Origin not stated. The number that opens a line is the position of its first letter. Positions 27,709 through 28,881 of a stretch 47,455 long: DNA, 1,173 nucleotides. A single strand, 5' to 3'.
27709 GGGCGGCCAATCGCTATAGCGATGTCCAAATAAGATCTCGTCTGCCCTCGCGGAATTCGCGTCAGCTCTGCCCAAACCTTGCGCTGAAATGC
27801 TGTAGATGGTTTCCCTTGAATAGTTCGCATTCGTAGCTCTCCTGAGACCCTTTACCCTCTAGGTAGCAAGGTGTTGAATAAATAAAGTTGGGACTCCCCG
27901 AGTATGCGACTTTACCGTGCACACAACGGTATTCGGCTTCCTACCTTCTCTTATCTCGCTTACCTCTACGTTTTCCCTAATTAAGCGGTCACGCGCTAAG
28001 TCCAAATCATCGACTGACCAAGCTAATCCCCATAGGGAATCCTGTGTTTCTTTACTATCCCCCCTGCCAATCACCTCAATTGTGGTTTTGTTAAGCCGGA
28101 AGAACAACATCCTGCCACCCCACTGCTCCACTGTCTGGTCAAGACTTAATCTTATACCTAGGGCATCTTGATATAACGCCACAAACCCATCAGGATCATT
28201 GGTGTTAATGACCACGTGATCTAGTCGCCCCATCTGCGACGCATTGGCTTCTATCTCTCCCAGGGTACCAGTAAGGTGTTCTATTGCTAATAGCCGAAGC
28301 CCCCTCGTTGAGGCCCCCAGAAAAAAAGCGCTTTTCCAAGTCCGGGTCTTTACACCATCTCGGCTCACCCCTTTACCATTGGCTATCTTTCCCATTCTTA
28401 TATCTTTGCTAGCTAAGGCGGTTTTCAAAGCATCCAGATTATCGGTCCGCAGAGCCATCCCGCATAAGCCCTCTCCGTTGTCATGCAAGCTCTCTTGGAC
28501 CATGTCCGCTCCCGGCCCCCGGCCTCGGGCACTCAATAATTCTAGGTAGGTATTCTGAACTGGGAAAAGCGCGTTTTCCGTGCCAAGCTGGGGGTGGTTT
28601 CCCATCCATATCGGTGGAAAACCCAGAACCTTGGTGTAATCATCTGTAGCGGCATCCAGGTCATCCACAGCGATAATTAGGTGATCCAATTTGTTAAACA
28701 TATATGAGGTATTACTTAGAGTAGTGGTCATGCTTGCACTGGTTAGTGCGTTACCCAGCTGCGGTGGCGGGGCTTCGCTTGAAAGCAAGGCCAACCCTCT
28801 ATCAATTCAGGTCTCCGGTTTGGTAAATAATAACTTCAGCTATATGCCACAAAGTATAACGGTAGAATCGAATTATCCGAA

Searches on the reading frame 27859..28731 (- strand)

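Call 45: search_protein_families(library=pfam, proteins=[window:27859-28731:-], max_evalue=0.00001)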
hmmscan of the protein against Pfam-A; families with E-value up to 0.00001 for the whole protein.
window:27859-28731:- (290 aa): 3 families
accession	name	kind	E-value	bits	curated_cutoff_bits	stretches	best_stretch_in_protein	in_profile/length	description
PF13468.12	Glyoxalase_3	-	9.1e-29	101.2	25.1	1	15-146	1-131/176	Glyoxalase-like domain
PF00903.31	Glyoxalase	-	1.7e-20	74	20.6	2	14-114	1-96/121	Glyoxalase/Bleomycin resistance protein/Dioxygenase superfamily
PF13669.12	Glyoxalase_4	-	1.9e-20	73.6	27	2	171-268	1-106/109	Glyoxalase/Bleomycin resistance protein/Dioxygenase superfamily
